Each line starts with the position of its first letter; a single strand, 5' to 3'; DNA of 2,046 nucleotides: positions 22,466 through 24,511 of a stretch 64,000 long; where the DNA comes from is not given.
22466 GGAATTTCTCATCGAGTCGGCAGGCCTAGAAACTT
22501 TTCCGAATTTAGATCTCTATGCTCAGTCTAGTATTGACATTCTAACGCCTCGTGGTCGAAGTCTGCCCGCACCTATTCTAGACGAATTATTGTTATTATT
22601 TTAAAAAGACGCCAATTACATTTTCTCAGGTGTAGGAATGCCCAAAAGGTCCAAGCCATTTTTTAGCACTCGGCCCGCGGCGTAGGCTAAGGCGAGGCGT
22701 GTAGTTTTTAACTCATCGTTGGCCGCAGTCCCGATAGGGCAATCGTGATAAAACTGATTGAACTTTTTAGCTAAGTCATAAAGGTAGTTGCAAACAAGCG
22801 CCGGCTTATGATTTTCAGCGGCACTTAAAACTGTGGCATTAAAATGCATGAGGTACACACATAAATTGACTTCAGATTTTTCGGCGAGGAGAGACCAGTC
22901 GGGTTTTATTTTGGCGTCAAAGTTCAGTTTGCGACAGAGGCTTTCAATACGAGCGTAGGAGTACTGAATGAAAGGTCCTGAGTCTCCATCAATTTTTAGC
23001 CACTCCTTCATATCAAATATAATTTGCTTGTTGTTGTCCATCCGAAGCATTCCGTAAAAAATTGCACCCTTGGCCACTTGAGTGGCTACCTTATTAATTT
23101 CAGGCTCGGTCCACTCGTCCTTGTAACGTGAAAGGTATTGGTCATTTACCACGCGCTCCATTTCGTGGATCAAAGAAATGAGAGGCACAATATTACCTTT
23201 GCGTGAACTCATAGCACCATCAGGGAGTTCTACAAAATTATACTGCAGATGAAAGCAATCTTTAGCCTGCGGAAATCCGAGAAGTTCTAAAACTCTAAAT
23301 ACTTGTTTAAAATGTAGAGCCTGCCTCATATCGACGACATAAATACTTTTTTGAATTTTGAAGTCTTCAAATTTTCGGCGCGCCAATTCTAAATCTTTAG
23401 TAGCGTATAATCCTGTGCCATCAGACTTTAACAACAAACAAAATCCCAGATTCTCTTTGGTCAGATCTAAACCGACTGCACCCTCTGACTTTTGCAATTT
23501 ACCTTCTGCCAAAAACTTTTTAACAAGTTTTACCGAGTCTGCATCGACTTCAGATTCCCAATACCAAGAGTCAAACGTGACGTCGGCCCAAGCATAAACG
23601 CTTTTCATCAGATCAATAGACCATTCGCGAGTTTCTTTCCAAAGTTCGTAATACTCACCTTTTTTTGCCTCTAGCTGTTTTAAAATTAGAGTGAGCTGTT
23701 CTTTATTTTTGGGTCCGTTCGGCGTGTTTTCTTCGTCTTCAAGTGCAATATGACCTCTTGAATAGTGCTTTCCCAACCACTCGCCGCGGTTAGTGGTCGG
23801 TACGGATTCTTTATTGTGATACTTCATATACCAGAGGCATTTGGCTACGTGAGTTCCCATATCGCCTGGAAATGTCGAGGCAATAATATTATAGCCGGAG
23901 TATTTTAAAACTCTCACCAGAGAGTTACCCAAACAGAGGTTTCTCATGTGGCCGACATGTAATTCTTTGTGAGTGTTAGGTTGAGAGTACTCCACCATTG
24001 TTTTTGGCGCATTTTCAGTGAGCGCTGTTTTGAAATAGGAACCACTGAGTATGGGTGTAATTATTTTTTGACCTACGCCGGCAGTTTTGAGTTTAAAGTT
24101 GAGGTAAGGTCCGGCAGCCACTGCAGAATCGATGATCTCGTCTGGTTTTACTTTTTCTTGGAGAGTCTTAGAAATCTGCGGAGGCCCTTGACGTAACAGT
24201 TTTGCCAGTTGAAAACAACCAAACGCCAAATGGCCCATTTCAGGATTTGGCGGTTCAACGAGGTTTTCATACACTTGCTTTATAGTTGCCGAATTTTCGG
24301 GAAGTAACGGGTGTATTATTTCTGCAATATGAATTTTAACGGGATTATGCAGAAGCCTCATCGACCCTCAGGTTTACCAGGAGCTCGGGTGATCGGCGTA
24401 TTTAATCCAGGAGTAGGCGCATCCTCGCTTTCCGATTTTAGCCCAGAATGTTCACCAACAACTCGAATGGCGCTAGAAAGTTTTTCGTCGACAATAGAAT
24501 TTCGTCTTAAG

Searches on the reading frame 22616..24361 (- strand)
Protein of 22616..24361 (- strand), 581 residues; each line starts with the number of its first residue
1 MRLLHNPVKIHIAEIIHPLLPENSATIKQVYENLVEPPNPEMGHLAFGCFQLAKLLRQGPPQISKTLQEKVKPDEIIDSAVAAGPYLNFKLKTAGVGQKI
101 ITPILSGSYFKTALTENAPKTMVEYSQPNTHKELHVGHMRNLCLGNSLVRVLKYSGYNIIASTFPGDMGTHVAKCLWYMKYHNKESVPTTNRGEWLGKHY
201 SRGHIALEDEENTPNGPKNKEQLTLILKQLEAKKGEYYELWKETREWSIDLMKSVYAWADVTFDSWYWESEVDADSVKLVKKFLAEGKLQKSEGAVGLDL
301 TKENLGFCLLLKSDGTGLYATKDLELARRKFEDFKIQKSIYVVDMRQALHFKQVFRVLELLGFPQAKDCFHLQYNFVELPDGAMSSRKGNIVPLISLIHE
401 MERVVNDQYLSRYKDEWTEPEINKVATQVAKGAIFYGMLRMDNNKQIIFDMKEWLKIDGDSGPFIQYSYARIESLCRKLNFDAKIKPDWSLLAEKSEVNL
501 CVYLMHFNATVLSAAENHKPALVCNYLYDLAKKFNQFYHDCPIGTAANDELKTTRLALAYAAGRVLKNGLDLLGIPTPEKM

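Call 11: find_related_loci(query=window:22616-24361:-, collection=genome_contigs, flank=10000)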
Query window:22616-24361:- (581 aa) in genome_contigs; peptide patterns used: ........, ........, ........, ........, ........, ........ (x = any residue, [..] = any of these).
103 stretches matched a pattern; 39 encode a relative of the query (tblastn E <= 1e-3); 39 distinct loci.
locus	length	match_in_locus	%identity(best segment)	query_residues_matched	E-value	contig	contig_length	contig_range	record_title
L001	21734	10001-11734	70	1-581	0e+0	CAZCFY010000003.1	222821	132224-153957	MAG TPA_asm: uncultured Bdellovibrionales bacterium isolate SRP287453_co1_314 genome assembly, contig: NODE_31_length_22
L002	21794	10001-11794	63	1-581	0e+0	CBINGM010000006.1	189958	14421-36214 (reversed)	MAG TPA_asm: uncultured Pseudobdellovibrio sp. isolate SRR16817036_concoct_18 genome assembly, contig: ERZ27393611.17, w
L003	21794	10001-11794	61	1-581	0e+0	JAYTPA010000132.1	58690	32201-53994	MAG: Bdellovibrio sp. isolate GFS_4302 GFS_4302_131, whole genome shotgun sequence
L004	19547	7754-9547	62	1-581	0e+0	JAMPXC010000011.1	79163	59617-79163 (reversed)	MAG: Pseudobdellovibrio sp. isolate R2F_R2FSRR_metabat.19 R2F_C146, whole genome shotgun sequence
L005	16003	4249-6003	62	1-581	0e+0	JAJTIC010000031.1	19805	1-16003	MAG: Proteobacteria bacterium isolate CoA8_M100 k141_1184300, whole genome shotgun sequence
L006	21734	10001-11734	69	1-581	0e+0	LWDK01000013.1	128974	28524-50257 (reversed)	MAG: Proteobacteria bacterium SG_bin7 1965, whole genome shotgun sequence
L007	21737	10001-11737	61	1-581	0e+0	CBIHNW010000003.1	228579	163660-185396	MAG TPA_asm: uncultured Bdellovibrio sp. isolate SRR18156208_concoct_28 genome assembly, contig: ERZ27336868.63, whole g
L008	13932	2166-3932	59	2-581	0e+0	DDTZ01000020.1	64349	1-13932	MAG TPA_asm: Bdellovibrionaceae bacterium UBA2351 UBA2351_contig_4347, whole genome shotgun sequence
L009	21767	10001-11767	59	2-581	0e+0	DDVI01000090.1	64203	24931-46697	MAG TPA_asm: Bdellovibrionaceae bacterium UBA2316 UBA2316_contig_514, whole genome shotgun sequence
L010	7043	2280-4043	61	3-581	0e+0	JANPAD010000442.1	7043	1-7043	MAG: Bdellovibrio sp. isolate VAR_79_metabat_328 VAR_79_k141_2209065, whole genome shotgun sequence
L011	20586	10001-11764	61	3-581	0e+0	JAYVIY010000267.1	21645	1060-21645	MAG: Pseudobdellovibrio sp. isolate GL52_DN_concoct_128 GL52_DN_concoct_128_266, whole genome shotgun sequence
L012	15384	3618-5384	59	2-581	0e+0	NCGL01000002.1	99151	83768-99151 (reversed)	MAG: Bdellovibrio sp. 28-41-41 04302015_28_scaffold_82, whole genome shotgun sequence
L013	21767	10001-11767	59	2-581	0e+0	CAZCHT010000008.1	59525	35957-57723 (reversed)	MAG TPA_asm: uncultured Bdellovibrio sp. isolate SRP107338_co1_318 genome assembly, contig: NODE_210_length_59525_cov_6.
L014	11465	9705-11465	61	1-579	0e+0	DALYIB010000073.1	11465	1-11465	MAG TPA_asm: Pseudobdellovibrio sp. isolate CTOTU46580 NODE_457_length_11465_cov_5.418931, whole genome shotgun sequence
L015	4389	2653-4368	59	10-581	0e+0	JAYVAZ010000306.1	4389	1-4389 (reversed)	MAG: Pseudobdellovibrionaceae bacterium isolate GL27_UP_concoct_35_sub GL27_UP_concoct_35_sub_305, whole genome shotgun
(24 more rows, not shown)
